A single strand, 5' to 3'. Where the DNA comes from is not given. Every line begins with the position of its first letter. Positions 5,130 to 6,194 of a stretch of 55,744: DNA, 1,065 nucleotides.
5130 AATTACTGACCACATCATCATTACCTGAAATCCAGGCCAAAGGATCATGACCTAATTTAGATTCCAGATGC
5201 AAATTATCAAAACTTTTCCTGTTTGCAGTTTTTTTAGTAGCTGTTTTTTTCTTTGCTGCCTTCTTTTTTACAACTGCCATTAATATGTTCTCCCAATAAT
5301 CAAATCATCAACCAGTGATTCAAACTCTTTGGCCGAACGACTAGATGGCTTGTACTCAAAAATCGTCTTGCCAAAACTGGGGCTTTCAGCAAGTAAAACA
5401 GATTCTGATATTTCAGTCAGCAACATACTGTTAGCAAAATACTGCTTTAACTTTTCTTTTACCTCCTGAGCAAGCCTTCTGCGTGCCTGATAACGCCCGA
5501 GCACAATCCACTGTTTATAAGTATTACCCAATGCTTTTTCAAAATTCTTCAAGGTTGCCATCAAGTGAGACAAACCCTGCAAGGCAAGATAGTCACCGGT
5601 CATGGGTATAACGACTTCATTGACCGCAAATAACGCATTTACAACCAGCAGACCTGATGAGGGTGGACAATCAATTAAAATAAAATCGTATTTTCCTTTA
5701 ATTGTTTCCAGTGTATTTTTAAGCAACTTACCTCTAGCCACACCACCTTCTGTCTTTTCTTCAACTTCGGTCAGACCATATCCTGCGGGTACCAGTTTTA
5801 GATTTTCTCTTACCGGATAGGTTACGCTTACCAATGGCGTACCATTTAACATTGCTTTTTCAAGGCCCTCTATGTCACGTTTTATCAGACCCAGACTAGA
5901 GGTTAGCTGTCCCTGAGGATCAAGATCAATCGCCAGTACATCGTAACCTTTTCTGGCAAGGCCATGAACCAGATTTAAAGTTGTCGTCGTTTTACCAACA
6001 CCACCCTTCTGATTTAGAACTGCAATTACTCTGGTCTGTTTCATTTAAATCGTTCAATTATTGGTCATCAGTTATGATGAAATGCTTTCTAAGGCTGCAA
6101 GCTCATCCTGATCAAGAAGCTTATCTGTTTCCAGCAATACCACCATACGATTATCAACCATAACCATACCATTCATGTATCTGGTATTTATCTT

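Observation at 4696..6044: A ParA-like ATPase is translationally coupled to a lysine-tailed STAS protein inside a chemosensory operon: candidate array-positioning pair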

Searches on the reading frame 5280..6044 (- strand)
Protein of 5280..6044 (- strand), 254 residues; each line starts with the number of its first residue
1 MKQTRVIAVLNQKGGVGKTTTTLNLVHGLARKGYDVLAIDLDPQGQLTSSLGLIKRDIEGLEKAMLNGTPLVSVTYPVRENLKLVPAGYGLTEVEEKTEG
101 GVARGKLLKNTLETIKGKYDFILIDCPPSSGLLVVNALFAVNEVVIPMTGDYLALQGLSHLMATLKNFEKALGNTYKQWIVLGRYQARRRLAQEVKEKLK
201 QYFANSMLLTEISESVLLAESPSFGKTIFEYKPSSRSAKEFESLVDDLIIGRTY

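Call 3: search_protein_families(library=pfam, proteins=[window:5280-6044:-], max_evalue=0.01)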
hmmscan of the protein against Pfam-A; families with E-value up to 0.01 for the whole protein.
window:5280-6044:- (254 aa): 8 families
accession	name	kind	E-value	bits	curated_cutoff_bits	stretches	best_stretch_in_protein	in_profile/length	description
PF13614.12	AAA_31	-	2.1e-47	161.8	27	1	4-172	1-171/177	AAA domain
PF01656.29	CbiA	-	8.5e-22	77.9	25.4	1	7-228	1-125/125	CobQ/CobB/MinD/ParA nucleotide binding domain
PF06564.18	CBP_BcsQ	-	4.5e-18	66.1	21.3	1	7-244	4-229/234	Cellulose biosynthesis protein BcsQ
PF10609.15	ParA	-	2.4e-14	53.8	27.1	1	4-247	3-244/246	NUBPL iron-transfer P-loop NTPase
PF09140.17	MipZ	-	3.4e-12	46.7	20.7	1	6-163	2-144/262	ATPase MipZ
PF00142.24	Fer4_NifH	-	4.2e-08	33.4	25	1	11-49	6-44/271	4Fe-4S iron sulfur cluster binding proteins, NifH/frxC family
PF02374.21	ArsA_ATPase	-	4.4e-06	26.6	24.3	1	10-51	6-47/305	Anion-transporting ATPase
PF16575.11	CLP1_P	-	0.0094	16.2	26.6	0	15-44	4-33/188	mRNA cleavage and polyadenylation factor CLP1 P-loop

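Call 4: search_protein_families(library=ncbifam, proteins=[window:5280-6044:-], max_evalue=0.01)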
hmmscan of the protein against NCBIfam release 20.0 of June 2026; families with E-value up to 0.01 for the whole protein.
window:5280-6044:- (254 aa): 26 families (the best 25 are shown)
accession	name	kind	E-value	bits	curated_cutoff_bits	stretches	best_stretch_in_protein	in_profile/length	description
NF041546.1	ParA_partition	equivalog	1e-35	123.1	180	2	104-246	63-202/203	ParA family partition ATPase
TIGR03453.1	partition_RepA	equivalog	4.9e-31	107.9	348.45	1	3-242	103-364/387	plasmid partitioning protein RepA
TIGR03371.1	cellulose_yhjQ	equivalog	8.1e-31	107.4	157.85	1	5-244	2-237/246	cellulose biosynthesis protein BcsQ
NF010443.0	PRK13869.1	subfamily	5.8e-20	71.4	446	1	4-230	121-369/405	plasmid-partitioning protein RepA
NF041283.1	PrgP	equivalog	7.6e-19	68.1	400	1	4-212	2-221/297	ParA superfamily DNA segregation protein PrgP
TIGR01969.1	minD_arch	subfamily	3e-18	65.9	201.75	1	5-249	1-231/251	cell division ATPase MinD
TIGR01968.1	minD_bact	equivalog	7.8e-13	48.4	212.9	1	5-169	2-162/261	septum site-determining protein MinD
TIGR01007.1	eps_fam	subfamily_domain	3.9e-11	42.9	108.05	1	2-130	15-139/204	polysaccharide biosynthesis tyrosine autokinase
NF041136.1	MrpORP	equivalog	7.6e-11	41.9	450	1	5-156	6-154/365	iron-sulfur cluster carrier protein MrpORP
NF033200.1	F430_CfbC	exception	8e-10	38.5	402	1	10-249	5-239/260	Ni-sirohydrochlorin a,c-diamide reductive cyclase ATP-dependent reductase subunit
NF009701.0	PRK13230.1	subfamily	9.5e-10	37.9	350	1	10-58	6-53/291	nitrogenase reductase-like protein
TIGR01287.1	nifH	equivalog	1.1e-09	38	394.35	1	11-247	6-243/275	nitrogenase iron protein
NF010259.0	PRK13705.1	equivalog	1.2e-09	37.6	725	1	4-169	106-289/388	plasmid-partitioning protein SopA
NF047398.1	AAA_KGGVGR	domain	1.4e-08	35.3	90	1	5-42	3-40/190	KGGVGR-motif variant AAA ATPase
NF007460.0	PRK10037.1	equivalog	4.2e-08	32.9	399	1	9-133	6-132/250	cellulose biosynthesis protein BcsQ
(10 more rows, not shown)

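Call 19: find_homologous_proteins(query=window:5280-6044:-, max_evalue=1e-20)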
Query window:5280-6044:- (254 aa): 7885 proteins with E <= 1e-20 among 8000 candidates; the best 120 are listed.
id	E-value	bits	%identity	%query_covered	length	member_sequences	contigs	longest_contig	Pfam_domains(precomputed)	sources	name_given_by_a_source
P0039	1.9e-159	546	100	100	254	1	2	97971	PF00142.25,PF10609.16,PF01656.30,PF13614.13,PF09140.18,PF06564.19,PF02374.22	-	-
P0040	6.6e-148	509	92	100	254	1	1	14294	PF00142.25,PF10609.16,PF01656.30,PF13614.13,PF09140.18,PF06564.19,PF02374.22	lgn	-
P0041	4.2e-144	496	91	100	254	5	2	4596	PF00142.25,PF10609.16,PF01656.30,PF13614.13,PF09140.18,PF06564.19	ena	-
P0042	3.4e-143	493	90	100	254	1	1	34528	PF00142.25,PF10609.16,PF01656.30,PF13614.13,PF09140.18,PF06564.19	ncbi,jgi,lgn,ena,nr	ncbi:MAG: ParA family protein [Gammaproteobacteria bacterium]|nr:ParA family protein [Gammaproteobac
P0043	3.4e-142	490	89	100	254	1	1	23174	PF00142.25,PF10609.16,PF01656.30,PF13614.13,PF09140.18,PF06564.19,PF02374.22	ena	-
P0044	2.2e-141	487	88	100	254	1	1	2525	PF00142.25,PF10609.16,PF01656.30,PF13614.13,PF09140.18,PF06564.19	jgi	jgi:chromosome partitioning protein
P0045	5.8e-140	483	87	100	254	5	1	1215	PF00142.25,PF10609.16,PF01656.30,PF13614.13,PF09140.18,PF06564.19,PF02374.22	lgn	-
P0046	6.7e-134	463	81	100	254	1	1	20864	PF00142.25,PF10609.16,PF01656.30,PF13614.13,PF09140.18,PF06564.19,PF02374.22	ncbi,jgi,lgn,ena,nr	ncbi:MAG: ParA family protein [Gammaproteobacteria bacterium]|nr:ParA family protein [Gammaproteobac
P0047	6.5e-119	414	74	100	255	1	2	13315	PF00142.25,PF10609.16,PF01656.30,PF13614.13,PF09140.18,PF06564.19,PF02374.22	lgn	-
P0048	2.2e-118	412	74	100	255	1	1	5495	PF00142.25,PF10609.16,PF01656.30,PF13614.13,PF09140.18,PF06564.19,PF02374.22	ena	-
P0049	4.0e-114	398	71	100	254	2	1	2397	PF00142.25,PF10609.16,PF01656.30,PF13614.13,PF09140.18,PF06564.19,PF02374.22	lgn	-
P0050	7.4e-114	397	71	100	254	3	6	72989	PF00142.25,PF10609.16,PF01656.30,PF13614.13,PF09140.18,PF06564.19,PF02374.22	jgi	-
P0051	1.4e-112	393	72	100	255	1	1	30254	PF00142.25,PF10609.16,PF01656.30,PF13614.13,PF09140.18,PF06564.19,PF02374.22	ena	-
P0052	8.8e-111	387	69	100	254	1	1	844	PF00142.25,PF10609.16,PF01656.30,PF13614.13,PF09140.18,PF06564.19,PF02374.22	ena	-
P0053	4.3e-110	385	70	100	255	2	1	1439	PF00142.25,PF10609.16,PF01656.30,PF13614.13,PF09140.18,PF06564.19,PF02374.22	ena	-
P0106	1.6e-82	295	57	98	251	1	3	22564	PF00142.25,PF10609.16,PF01656.30,PF13614.13,PF09140.18,PF06564.19,PF02374.22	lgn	-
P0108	2.0e-81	291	56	96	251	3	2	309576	PF00142.25,PF10609.16,PF01656.30,PF13614.13,PF09140.18,PF06564.19,PF02374.22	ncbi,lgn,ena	-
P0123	8.9e-80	286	56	98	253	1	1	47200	PF00142.25,PF10609.16,PF01656.30,PF13614.13,PF09140.18,PF06564.19,PF02374.22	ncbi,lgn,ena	-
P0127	1.8e-79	285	54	98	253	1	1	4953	PF00142.25,PF10609.16,PF01656.30,PF13614.13,PF09140.18,PF06564.19,PF02374.22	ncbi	-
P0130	2.8e-79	284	55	97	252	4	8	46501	PF00142.25,PF10609.16,PF01656.30,PF13614.13,PF09140.18,PF06564.19,PF02374.22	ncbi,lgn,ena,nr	ncbi:MAG: ParA family protein [Chromatiales bacterium]|nr:ParA family protein [Chromatiales bacteriu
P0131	3.2e-79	284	57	98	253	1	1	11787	PF00142.25,PF10609.16,PF01656.30,PF13614.13,PF09140.18,PF06564.19,PF02374.22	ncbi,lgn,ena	-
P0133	4.5e-79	283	54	98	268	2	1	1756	PF00142.25,PF10609.16,PF01656.30,PF13614.13,PF09140.18,PF06564.19,PF02374.22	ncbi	-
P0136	6.2e-79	283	53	98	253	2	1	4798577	PF00142.25,PF10609.16,PF01656.30,PF13614.13,PF09140.18,PF06564.19,PF02374.22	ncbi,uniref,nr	ncbi:ParA family protein [Methylomonas sp. LL1]|uniref:ParA family protein n=1 Tax=Methylomonas sp. 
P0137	7.6e-79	283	53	98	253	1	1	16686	PF00142.25,PF10609.16,PF01656.30,PF13614.13,PF09140.18,PF06564.19,PF02374.22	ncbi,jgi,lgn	jgi:chromosome partitioning protein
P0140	1.1e-78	282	54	98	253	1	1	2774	PF00142.25,PF10609.16,PF01656.30,PF13614.13,PF09140.18,PF06564.19,PF02374.22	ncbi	-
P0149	3.4e-78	280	55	97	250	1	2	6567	PF00142.25,PF10609.16,PF01656.30,PF13614.13,PF09140.18,PF06564.19,PF02374.22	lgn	-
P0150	3.4e-78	280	53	98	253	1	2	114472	PF00142.25,PF10609.16,PF01656.30,PF13614.13,PF09140.18,PF06564.19,PF02374.22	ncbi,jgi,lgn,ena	-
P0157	7.6e-78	279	53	98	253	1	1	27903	PF00142.25,PF10609.16,PF01656.30,PF13614.13,PF09140.18,PF06564.19,PF02374.22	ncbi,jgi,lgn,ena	-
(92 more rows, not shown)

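Call 20: find_encoding_contigs(protein=P0136, flank=10000, max_places=2)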
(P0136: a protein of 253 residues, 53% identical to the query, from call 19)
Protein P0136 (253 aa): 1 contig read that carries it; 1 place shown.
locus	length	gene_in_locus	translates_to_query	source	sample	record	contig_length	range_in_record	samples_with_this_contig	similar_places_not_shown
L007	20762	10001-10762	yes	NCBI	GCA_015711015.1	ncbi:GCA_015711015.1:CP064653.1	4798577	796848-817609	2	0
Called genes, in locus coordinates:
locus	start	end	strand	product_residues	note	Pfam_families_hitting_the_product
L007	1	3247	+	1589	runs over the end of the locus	PF28373:PilY1_homolog_dom, PF05567:T4P_PilY1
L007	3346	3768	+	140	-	PF07963:N_methyl, PF16732:ComP_DUS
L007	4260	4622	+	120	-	PF00072:Response_reg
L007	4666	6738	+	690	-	PF01627:Hpt, PF02895:H-kinase_dim, PF02518:HATPase_c, PF01584:CheW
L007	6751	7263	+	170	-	PF01584:CheW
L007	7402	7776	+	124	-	PF00989:PAS, PF13426:PAS_9, PF08447:PAS_3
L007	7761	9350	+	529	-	PF08448:PAS_4 (weak), PF13188:PAS_8 (faint), PF18947:HAMP_2, PF00015:MCPsignal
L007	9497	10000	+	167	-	PF01584:CheW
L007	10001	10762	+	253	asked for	PF00142:Fer4_NifH, PF01656:CbiA, PF02374:ArsA_ATPase (weak), PF06564:CBP_BcsQ, PF09140:MipZ, PF10609:ParA, PF13614:AAA_31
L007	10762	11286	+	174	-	PF13466:STAS_2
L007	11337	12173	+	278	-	PF03705:CheR_N, PF01739:CheR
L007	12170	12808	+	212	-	PF03975:CheD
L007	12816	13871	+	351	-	PF00072:Response_reg, PF01339:CheB_methylest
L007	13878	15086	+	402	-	PF00015:MCPsignal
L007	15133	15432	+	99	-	PF01740:STAS, PF13466:STAS_2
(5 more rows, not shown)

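Call 21: find_encoding_contigs(protein=P0108, flank=10000, max_places=2)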
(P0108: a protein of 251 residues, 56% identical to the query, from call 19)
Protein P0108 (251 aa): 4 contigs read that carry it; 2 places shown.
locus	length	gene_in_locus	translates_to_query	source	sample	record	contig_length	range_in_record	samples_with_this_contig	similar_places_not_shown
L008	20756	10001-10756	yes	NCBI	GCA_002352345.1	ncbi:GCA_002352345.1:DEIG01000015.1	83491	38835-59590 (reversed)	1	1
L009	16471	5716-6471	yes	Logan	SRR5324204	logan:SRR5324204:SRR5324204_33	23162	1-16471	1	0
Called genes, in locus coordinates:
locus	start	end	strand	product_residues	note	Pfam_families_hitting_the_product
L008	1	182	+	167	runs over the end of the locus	PF04390:LptE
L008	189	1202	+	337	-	PF06144:DNA_pol3_delta, PF21694:DNA_pol3_delta_C, PF14840:DNA_pol3_delt_C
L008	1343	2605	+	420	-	PF00171:Aldedh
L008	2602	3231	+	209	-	PF01467:CTP_transf_like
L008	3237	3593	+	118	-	PF02410:RsfS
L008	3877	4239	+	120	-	PF00072:Response_reg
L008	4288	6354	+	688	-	PF01627:Hpt, PF02895:H-kinase_dim, PF02518:HATPase_c, PF01584:CheW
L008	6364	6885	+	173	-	PF01584:CheW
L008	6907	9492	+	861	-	PF00989:PAS, PF08448:PAS_4 (faint), PF13188:PAS_8 (faint), PF13426:PAS_9, PF08447:PAS_3, PF18947:HAMP_2, PF00015:MCPsignal, PF13682:CZB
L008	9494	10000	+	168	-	PF01584:CheW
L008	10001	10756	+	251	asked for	PF00142:Fer4_NifH, PF01656:CbiA, PF02374:ArsA_ATPase, PF06564:CBP_BcsQ, PF09140:MipZ, PF10609:ParA, PF13614:AAA_31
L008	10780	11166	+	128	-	PF01740:STAS, PF13466:STAS_2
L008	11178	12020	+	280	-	PF03705:CheR_N, PF01739:CheR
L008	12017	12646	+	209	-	PF03975:CheD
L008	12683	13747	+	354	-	PF00072:Response_reg, PF01339:CheB_methylest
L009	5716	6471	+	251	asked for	PF00142:Fer4_NifH, PF01656:CbiA, PF02374:ArsA_ATPase, PF06564:CBP_BcsQ, PF09140:MipZ, PF10609:ParA, PF13614:AAA_31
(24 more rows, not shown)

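Call 36: find_encoding_contigs(protein=P0130, flank=10000, max_places=1)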
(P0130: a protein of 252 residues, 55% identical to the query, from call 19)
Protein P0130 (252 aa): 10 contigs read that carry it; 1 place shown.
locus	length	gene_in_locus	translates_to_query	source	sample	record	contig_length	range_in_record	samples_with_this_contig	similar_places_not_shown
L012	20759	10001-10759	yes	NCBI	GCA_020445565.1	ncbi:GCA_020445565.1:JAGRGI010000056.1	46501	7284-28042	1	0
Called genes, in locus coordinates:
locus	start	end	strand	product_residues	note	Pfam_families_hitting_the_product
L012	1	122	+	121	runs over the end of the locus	PF00072:Response_reg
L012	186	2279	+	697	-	PF01627:Hpt, PF02895:H-kinase_dim, PF02518:HATPase_c, PF01584:CheW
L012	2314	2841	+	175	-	PF01584:CheW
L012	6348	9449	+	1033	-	PF12729:4HB_MCP_1, PF00672:HAMP, PF13188:PAS_8 (faint), PF18947:HAMP_2, PF00015:MCPsignal, PF13682:CZB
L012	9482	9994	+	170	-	PF01584:CheW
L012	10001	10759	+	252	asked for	PF00142:Fer4_NifH (weak), PF01656:CbiA, PF02374:ArsA_ATPase (weak), PF06564:CBP_BcsQ, PF09140:MipZ, PF10609:ParA, PF13614:AAA_31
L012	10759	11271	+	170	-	PF13466:STAS_2, PF01740:STAS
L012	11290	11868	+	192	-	-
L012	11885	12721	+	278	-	PF03705:CheR_N, PF08242:Methyltransf_12 (faint), PF01739:CheR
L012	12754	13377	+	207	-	PF03975:CheD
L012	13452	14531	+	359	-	PF00072:Response_reg, PF01339:CheB_methylest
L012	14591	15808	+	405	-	PF00015:MCPsignal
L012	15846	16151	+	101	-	PF01740:STAS, PF13466:STAS_2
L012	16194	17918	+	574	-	PF00072:Response_reg, PF07228:SpoIIE, PF13581:HATPase_c_2 (weak)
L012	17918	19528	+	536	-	PF00989:PAS (faint), PF13426:PAS_9 (weak), PF00512:HisKA, PF02518:HATPase_c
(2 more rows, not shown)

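Call 39: search_solved_structures(query=window:5280-6044:-, max_evalue=1e-10, show_alignments=1)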
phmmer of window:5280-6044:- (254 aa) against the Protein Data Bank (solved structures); distinct sequences matched with E-value up to 1e-10: 13.
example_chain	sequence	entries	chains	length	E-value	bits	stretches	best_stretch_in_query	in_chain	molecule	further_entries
8ray_B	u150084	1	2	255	5.1e-43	150.5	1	5-245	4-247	ParA family protein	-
1wcv_1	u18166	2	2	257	1.3e-42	149.2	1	4-248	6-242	SEGREGATION PROTEIN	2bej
2bek_A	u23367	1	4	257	1.7e-41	145.5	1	4-248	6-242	SEGREGATION PROTEIN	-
6iub_A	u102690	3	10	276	6.8e-35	123.9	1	4-249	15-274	SpoOJ regulator (Soj)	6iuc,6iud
8jmj_A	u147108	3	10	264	8.5e-34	120.3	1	4-249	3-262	SpoOJ regulator (Soj)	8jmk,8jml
4pfs_A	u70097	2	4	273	1.6e-28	103.1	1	3-245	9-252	Cobyrinic Acid a,c-diamide synthase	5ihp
5if9_A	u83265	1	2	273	2.2e-28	102.6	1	4-245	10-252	Cobyrinic Acid a,c-diamide synthase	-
7dut_A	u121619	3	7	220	1.8e-19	73.4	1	6-170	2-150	SOJ protein (Soj)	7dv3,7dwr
1ion_A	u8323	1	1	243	2.8e-17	66.3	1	4-247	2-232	PROBABLE CELL DIVISION INHIBITOR MIND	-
3k9g_A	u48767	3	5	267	2.5e-14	56.6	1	2-160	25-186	PF-32 protein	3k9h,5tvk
1g3q_A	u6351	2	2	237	2.7e-14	56.5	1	5-248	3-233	CELL DIVISION INHIBITOR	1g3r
4dzz_A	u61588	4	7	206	6.9e-11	45.4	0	5-49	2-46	Plasmid partitioning protein ParF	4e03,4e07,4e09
5u1g_D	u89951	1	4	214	7.8e-11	45.2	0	5-49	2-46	ParA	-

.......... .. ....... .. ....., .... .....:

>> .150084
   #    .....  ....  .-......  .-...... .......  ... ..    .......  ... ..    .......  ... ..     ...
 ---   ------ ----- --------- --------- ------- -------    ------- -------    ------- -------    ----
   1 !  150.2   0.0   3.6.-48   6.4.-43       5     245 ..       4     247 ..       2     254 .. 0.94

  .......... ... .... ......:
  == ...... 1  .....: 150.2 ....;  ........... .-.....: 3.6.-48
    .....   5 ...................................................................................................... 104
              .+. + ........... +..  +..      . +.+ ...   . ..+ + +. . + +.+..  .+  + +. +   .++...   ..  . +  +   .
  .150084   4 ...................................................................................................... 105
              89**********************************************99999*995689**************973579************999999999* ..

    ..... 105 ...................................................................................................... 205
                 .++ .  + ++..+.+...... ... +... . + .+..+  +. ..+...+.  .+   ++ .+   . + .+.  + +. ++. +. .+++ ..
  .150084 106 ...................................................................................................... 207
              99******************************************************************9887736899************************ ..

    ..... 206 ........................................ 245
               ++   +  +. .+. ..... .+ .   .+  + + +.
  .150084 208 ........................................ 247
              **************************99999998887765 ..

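Call 80: find_encoding_contigs(protein=P0149, flank=8000, max_places=2)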
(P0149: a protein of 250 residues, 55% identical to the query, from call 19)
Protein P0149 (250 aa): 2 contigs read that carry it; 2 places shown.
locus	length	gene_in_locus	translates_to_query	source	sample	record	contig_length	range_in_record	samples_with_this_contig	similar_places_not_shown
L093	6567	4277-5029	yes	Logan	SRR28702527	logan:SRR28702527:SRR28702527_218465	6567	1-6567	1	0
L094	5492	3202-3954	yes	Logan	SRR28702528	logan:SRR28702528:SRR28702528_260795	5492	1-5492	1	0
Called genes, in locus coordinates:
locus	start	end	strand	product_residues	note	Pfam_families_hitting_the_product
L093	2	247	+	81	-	?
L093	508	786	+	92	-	PF13466:STAS_2, PF01740:STAS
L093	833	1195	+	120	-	PF00072:Response_reg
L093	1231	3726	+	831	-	PF01627:Hpt, PF00042:Globin, PF02895:H-kinase_dim, PF02518:HATPase_c, PF01584:CheW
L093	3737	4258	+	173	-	PF01584:CheW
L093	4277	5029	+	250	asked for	PF00142:Fer4_NifH, PF01656:CbiA, PF02374:ArsA_ATPase (weak), PF06564:CBP_BcsQ, PF09140:MipZ, PF10609:ParA, PF13614:AAA_31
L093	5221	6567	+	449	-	?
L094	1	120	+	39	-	?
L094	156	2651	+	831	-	PF01627:Hpt, PF00042:Globin, PF02895:H-kinase_dim, PF02518:HATPase_c, PF01584:CheW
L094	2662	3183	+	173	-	PF01584:CheW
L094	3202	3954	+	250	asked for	PF00142:Fer4_NifH, PF01656:CbiA, PF02374:ArsA_ATPase (weak), PF06564:CBP_BcsQ, PF09140:MipZ, PF10609:ParA, PF13614:AAA_31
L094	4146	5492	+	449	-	?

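Call 81: find_encoding_contigs(protein=P0106, flank=8000, max_places=1)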
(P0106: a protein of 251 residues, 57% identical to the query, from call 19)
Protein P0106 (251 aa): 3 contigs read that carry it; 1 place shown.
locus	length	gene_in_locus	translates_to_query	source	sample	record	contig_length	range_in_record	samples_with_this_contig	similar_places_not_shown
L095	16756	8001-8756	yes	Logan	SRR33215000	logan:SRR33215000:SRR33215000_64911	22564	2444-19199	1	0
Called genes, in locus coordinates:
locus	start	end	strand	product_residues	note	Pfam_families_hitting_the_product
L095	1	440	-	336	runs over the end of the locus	PF00989:PAS, PF13188:PAS_8 (weak), PF24820:Diguanyl_cycl_sensor, PF13426:PAS_9, PF00990:GGDEF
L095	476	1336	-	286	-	PF27523:PSD, PF02666:PS_Dcarbxylase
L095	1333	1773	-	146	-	PF04314:LpqE-like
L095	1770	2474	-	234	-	PF02630:SCO1-SenC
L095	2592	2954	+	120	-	PF00072:Response_reg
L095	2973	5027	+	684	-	PF01627:Hpt, PF02895:H-kinase_dim, PF02518:HATPase_c, PF01584:CheW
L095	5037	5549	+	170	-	PF01584:CheW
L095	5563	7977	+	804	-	PF00042:Globin, PF13188:PAS_8 (faint), PF00989:PAS (faint), PF18947:HAMP_2, PF00015:MCPsignal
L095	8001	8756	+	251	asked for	PF00142:Fer4_NifH (weak), PF01656:CbiA, PF02374:ArsA_ATPase (faint), PF06564:CBP_BcsQ, PF09140:MipZ, PF10609:ParA, PF13614:AAA_31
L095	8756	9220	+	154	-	PF13466:STAS_2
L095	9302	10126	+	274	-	PF03705:CheR_N, PF01739:CheR, PF08242:Methyltransf_12 (faint)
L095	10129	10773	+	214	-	PF03975:CheD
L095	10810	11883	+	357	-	PF00072:Response_reg, PF01339:CheB_methylest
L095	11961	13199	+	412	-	PF00015:MCPsignal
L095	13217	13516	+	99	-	PF01740:STAS, PF13466:STAS_2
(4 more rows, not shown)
